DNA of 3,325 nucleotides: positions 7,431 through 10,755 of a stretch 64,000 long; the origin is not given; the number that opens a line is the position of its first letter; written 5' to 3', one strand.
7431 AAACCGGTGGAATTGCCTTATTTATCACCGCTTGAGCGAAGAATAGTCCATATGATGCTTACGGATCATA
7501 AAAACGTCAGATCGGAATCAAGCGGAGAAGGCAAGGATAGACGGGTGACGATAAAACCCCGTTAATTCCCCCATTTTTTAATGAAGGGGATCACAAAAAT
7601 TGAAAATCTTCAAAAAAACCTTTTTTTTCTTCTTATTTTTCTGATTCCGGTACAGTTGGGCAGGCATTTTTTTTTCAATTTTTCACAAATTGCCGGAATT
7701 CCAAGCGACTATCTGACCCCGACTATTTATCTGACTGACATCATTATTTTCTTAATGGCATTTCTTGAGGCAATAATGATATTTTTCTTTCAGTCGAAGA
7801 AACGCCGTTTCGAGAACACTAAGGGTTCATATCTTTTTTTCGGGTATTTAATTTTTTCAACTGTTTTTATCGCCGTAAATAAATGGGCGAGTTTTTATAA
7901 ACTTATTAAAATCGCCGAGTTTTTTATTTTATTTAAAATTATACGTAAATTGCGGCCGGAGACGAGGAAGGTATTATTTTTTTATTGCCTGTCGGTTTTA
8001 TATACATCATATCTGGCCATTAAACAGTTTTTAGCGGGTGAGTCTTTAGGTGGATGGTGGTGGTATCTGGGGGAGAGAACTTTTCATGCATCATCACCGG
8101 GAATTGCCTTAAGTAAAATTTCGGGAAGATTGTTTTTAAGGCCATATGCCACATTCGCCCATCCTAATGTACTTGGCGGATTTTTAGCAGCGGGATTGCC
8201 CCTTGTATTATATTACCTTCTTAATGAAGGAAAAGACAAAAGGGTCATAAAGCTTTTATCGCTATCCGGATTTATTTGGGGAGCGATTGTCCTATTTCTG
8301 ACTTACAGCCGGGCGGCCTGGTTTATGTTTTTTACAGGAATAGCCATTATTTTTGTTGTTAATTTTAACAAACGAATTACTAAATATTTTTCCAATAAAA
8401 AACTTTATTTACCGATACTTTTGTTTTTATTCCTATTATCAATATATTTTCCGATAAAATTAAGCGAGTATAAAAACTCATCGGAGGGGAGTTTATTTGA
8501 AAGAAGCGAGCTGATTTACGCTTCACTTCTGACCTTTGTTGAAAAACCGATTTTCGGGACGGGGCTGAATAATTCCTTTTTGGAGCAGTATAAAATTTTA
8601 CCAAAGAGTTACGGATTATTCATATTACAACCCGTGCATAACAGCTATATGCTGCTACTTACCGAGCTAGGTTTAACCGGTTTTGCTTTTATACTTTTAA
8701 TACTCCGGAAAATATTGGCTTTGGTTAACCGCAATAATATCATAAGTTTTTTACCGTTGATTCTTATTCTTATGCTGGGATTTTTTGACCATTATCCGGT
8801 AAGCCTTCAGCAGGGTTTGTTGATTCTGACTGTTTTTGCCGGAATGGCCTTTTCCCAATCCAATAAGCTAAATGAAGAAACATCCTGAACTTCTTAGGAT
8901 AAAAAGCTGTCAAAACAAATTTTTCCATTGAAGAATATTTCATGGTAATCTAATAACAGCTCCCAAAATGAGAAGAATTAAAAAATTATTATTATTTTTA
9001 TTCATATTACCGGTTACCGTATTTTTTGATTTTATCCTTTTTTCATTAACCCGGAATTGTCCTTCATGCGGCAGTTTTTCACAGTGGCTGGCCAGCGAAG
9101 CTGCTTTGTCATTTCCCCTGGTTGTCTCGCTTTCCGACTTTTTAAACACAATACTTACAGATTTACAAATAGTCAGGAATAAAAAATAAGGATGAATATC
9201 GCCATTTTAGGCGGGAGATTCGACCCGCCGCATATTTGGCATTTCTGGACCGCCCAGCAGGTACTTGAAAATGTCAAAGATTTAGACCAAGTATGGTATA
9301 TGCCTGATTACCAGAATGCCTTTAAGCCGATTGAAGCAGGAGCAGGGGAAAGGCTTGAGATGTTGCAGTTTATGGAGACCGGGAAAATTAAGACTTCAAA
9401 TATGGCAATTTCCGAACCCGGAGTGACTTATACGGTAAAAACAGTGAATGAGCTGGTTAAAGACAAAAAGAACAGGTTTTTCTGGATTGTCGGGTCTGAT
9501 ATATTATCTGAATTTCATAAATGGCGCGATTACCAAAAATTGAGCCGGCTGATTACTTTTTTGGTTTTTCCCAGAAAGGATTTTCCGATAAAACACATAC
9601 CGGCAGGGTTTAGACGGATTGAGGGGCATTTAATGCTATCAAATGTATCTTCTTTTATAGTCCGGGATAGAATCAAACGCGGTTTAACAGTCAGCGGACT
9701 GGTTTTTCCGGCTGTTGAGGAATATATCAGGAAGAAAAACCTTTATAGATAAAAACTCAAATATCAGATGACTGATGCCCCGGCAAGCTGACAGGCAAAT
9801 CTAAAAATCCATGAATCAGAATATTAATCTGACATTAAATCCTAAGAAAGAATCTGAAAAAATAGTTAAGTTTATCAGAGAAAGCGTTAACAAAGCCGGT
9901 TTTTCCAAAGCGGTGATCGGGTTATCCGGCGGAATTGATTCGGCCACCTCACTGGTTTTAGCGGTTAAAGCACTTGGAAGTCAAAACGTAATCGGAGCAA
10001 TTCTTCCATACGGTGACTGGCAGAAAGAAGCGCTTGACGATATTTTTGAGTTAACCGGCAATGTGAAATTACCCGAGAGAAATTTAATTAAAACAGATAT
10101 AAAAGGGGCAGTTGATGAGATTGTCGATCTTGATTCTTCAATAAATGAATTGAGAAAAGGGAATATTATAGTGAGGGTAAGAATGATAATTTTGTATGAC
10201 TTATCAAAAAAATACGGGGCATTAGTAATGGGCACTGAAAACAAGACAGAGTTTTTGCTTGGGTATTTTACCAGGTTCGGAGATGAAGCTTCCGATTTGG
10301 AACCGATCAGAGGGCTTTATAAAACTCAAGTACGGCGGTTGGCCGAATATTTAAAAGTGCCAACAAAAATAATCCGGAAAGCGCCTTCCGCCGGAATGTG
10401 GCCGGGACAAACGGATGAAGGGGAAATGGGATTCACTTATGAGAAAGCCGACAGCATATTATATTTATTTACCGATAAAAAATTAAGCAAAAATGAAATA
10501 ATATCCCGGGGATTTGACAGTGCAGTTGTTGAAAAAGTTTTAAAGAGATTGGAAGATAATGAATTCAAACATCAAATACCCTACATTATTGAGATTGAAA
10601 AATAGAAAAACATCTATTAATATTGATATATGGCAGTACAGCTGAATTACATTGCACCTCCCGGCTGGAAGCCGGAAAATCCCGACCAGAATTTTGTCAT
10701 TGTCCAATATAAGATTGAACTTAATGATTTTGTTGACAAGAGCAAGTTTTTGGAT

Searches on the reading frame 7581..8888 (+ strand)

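Call 34: search_protein_families(library=pfam, proteins=[window:7581-8888:+], max_evalue=0.01)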
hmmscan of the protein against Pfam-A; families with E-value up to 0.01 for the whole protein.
window:7581-8888:+ (435 aa): 1 family
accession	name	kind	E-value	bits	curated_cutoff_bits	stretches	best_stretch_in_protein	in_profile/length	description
PF04932.20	Wzy_C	-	2.8e-15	56.8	31.7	1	231-372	3-149/149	O-Antigen ligase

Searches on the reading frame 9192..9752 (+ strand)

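Call 34: search_protein_families(library=pfam, proteins=[window:9192-9752:+], max_evalue=0.01)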
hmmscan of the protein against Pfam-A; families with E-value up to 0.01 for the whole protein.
window:9192-9752:+ (186 aa): 1 family
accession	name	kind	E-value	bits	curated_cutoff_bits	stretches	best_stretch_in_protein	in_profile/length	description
PF01467.32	CTP_transf_like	-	1.1e-11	45.5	21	1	5-159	1-132/133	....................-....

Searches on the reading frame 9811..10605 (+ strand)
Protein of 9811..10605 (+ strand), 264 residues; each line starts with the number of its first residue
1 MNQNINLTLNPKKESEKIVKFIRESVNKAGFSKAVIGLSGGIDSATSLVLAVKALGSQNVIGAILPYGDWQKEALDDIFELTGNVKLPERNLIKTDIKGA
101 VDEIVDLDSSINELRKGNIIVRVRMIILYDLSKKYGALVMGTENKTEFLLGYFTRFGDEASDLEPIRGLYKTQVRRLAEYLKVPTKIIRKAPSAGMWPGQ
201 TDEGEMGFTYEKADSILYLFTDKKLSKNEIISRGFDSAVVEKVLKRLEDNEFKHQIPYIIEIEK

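Call 34: search_protein_families(library=pfam, proteins=[window:9811-10605:+], max_evalue=0.01)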
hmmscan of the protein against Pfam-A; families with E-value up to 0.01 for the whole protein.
window:9811-10605:+ (264 aa): 3 families
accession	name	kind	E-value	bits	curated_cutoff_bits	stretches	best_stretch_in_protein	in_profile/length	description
PF02540.23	NAD_synthase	-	1.1e-71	241.2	21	1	16-257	3-242/242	NAD synthase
PF06508.19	QueC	-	0.00092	19.2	22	1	33-100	1-65/210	Queuosine biosynthesis protein QueC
PF03054.22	tRNA_Me_trans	-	0.0039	17.3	20.6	0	33-67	2-34/202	tRNA methyl transferase HUP domain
